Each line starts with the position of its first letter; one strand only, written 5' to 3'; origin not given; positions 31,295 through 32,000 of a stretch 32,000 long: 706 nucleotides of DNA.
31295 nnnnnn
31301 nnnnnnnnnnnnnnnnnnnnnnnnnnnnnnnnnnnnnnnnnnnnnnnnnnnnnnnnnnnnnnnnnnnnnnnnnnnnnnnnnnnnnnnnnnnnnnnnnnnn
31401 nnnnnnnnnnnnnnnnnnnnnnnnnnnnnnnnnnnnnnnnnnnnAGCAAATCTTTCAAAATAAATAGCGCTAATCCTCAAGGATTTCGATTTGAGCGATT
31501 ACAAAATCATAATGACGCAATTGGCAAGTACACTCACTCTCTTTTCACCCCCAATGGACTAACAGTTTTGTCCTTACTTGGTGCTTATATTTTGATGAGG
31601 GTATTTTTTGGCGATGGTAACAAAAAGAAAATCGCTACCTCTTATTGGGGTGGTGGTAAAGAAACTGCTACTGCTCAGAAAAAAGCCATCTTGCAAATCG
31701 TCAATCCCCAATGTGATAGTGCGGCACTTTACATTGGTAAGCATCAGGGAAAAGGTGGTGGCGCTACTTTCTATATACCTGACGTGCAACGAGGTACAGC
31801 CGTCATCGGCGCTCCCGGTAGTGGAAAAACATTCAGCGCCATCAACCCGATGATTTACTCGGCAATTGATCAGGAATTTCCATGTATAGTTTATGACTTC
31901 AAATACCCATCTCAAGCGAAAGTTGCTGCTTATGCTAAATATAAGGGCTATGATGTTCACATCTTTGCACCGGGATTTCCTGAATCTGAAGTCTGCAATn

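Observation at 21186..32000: Ten-gene T4SS/conjugation operon, likely the poorly characterised cyanobacterial MPF_C type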

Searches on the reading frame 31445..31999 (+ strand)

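Call 16: search_protein_families(library=ncbifam, proteins=[window:31445-31999:+], max_evalue=0.1)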
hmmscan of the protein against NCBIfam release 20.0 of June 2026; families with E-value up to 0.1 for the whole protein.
window:31445-31999:+ (185 aa): 3 families
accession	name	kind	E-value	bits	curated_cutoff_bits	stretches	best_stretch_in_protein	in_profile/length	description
NF041326.1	Bacteroid_MobC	subfamily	5e-10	38.4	900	1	114-167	198-250/655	conjugal transfer protein MobC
NF045973.1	conju_CD1115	equivalog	2.4e-05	23.4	250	1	113-174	22-81/442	VirD4-like conjugal transfer protein, CD1115 family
TIGR03743.1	SXT_TraD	subfamily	0.044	12.2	366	1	117-184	177-247/636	conjugative transfer system coupling protein TraD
